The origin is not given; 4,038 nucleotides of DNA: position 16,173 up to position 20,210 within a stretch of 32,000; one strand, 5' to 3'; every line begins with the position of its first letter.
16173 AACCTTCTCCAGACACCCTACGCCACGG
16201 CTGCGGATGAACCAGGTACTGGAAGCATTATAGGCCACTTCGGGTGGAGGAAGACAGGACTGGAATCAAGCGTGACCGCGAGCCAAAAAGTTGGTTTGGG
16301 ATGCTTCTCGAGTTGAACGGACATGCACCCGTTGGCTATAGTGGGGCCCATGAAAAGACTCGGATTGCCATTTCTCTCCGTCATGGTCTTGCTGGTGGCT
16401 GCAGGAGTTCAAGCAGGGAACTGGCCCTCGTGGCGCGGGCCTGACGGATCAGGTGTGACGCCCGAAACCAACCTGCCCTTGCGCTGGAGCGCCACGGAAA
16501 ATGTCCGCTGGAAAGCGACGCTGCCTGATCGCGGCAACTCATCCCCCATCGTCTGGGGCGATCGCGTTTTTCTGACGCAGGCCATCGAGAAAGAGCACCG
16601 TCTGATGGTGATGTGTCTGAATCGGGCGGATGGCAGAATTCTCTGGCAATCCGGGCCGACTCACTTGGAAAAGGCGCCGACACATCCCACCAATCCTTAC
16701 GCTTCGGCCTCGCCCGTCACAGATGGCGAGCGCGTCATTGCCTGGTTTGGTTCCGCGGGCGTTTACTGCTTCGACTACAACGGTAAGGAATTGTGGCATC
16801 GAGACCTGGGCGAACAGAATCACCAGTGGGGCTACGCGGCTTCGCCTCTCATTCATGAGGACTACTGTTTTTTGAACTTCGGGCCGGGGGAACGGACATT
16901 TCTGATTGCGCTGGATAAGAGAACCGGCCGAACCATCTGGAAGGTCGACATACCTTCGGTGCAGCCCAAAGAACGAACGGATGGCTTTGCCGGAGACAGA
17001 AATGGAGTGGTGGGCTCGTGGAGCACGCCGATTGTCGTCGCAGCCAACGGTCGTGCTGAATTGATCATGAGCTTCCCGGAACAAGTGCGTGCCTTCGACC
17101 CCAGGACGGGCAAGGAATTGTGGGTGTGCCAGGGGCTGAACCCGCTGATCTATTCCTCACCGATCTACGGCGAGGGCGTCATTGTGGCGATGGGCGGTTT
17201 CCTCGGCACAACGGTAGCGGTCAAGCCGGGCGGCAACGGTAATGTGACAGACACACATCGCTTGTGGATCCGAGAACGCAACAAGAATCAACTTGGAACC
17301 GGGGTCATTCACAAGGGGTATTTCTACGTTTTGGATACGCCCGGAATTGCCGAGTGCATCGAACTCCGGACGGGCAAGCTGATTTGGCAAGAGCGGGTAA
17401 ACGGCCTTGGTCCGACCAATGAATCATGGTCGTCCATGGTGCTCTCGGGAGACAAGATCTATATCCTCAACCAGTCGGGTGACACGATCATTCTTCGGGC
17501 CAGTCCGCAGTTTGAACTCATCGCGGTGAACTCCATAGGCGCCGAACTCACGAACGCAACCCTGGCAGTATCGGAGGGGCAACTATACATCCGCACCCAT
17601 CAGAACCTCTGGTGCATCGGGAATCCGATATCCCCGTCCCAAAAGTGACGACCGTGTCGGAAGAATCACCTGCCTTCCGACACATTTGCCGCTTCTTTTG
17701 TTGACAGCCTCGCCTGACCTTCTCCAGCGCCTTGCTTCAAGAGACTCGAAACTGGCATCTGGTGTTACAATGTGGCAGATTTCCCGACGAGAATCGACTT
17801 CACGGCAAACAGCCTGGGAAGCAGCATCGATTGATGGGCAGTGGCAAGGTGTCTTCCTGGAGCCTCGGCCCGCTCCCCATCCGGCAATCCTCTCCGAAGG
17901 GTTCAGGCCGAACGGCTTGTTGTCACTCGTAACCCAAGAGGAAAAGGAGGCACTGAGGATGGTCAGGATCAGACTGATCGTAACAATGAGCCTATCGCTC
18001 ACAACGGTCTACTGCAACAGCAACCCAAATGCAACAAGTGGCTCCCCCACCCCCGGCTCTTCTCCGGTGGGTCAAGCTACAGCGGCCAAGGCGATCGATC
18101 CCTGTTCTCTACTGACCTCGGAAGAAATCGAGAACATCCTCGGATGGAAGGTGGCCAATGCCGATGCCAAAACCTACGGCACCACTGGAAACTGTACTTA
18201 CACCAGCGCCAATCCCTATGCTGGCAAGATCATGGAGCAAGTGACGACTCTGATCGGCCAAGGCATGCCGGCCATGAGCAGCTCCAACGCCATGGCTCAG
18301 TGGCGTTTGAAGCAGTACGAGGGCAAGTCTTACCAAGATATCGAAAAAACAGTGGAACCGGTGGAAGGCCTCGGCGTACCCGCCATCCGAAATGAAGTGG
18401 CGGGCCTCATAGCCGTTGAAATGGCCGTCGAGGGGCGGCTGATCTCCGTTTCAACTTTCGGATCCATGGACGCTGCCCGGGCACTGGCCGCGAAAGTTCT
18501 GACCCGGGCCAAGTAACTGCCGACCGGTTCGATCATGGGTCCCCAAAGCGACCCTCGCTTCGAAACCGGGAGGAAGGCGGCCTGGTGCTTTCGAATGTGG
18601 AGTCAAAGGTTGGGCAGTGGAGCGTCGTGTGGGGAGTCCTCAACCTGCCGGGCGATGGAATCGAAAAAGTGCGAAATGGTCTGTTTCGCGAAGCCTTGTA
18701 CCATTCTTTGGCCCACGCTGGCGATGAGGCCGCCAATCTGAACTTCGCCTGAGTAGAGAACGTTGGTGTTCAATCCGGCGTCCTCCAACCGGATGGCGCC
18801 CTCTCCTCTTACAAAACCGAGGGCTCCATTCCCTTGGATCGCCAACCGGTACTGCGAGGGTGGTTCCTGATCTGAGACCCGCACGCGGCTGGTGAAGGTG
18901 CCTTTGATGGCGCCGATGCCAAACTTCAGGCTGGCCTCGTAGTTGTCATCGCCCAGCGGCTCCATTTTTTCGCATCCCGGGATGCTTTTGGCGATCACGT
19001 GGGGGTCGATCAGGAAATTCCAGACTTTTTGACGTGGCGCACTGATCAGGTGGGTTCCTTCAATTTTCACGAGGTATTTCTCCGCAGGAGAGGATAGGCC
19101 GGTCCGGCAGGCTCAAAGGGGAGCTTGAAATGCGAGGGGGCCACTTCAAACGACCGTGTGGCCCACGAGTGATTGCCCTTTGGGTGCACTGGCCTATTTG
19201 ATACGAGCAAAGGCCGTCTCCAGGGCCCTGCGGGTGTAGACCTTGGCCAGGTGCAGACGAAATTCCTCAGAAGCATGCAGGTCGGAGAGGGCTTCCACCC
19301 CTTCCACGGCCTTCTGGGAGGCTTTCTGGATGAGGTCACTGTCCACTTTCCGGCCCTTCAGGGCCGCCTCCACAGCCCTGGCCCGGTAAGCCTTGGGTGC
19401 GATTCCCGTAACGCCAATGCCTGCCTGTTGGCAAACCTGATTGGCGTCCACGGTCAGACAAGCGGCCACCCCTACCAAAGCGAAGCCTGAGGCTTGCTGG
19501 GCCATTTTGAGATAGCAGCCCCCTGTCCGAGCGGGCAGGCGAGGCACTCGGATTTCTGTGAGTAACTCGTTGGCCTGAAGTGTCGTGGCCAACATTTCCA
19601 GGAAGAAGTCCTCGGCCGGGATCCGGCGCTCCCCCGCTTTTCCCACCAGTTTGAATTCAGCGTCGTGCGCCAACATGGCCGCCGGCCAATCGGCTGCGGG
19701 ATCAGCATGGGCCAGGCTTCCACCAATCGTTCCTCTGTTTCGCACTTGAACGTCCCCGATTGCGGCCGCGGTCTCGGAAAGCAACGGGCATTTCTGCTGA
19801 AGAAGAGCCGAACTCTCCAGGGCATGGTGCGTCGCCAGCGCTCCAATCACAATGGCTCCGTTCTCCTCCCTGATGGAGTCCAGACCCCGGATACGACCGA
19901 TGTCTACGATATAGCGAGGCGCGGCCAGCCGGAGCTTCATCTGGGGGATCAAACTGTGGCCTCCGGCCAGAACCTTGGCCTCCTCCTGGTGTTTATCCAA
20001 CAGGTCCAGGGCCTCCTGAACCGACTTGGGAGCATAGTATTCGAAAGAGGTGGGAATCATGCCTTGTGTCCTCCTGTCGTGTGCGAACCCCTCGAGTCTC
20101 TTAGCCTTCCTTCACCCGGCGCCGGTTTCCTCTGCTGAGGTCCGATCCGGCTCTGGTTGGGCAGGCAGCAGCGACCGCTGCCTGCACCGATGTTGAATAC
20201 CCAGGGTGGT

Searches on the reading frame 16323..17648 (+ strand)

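Call 58: search_protein_families(library=pfam, max_evalue=0.001, proteins=[window:16323-17648:+])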
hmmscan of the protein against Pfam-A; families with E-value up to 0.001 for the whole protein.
window:16323-17648:+ (441 aa): 3 families
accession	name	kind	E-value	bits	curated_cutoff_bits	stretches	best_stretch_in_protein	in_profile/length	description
PF13360.13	PQQ_2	-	3.7e-24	86.1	27.6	2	195-431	6-221/233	Outer membrane protein assembly factor BamB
PF13570.13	Beta-prop_ACSF4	-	8.5e-11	42.2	133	2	234-416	95-264/329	Beta-alanine-activating enzyme, beta-propeller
PF01011.28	PQQ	-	4.6e-05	22.8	26.7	0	250-268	187-205/595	Glucose/ethanol/alcohol dehydrogenase, beta-propeller domain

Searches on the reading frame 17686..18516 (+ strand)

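Call 58: search_protein_families(library=pfam, max_evalue=0.001, proteins=[window:17686-18516:+])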
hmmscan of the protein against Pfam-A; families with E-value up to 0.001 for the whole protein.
window:17686-18516:+ (276 aa): 1 family
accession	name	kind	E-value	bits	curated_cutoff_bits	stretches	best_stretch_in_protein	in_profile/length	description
PF12079.13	DUF3558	-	4.4e-07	30.5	34.1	1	114-252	23-143/173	Protein of unknown function (DUF3558)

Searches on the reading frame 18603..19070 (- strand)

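Call 58: search_protein_families(library=pfam, max_evalue=0.001, proteins=[window:18603-19070:-])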
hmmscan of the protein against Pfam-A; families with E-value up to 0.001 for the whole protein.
window:18603-19070:- (155 aa): 3 families
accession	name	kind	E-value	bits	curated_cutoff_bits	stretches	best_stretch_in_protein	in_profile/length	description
PF06240.19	COXG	-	5.8e-28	97.8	22.2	1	5-143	1-139/140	Carbon monoxide dehydrogenase subunit G (CoxG)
PF10604.15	Polyketide_cyc2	-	7.8e-09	36.4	27.4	1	2-144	3-142/142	Polyketide cyclase / dehydrase and lipid transport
PF03364.25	Polyketide_cyc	-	3.3e-05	24.6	23.4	1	9-70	1-63/126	Polyketide cyclase / dehydrase and lipid transport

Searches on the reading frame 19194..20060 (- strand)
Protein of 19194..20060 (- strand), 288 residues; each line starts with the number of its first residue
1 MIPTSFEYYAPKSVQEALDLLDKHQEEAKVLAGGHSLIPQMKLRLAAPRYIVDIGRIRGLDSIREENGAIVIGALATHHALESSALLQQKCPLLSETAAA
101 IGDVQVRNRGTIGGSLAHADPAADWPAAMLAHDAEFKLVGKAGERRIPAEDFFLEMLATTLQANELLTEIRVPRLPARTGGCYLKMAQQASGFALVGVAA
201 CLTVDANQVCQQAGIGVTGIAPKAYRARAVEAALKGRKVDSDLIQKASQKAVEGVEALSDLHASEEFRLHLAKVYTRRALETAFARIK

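Call 58: search_protein_families(library=pfam, max_evalue=0.001, proteins=[window:19194-20060:-])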
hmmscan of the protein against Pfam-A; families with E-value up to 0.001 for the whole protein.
window:19194-20060:- (288 aa): 3 families
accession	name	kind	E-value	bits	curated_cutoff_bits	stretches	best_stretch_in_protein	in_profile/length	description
PF00941.27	FAD_binding_5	-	4.3e-56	189.8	27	1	5-174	2-169/170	FAD binding domain in molybdopterin dehydrogenase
PF03450.22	CO_deh_flav_C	-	4.6e-21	75.3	25.5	1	183-282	3-101/102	CO dehydrogenase flavoprotein C-terminal domain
PF01565.28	FAD_binding_4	-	0.00065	19.9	26.4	0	12-85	11-81/139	FAD binding domain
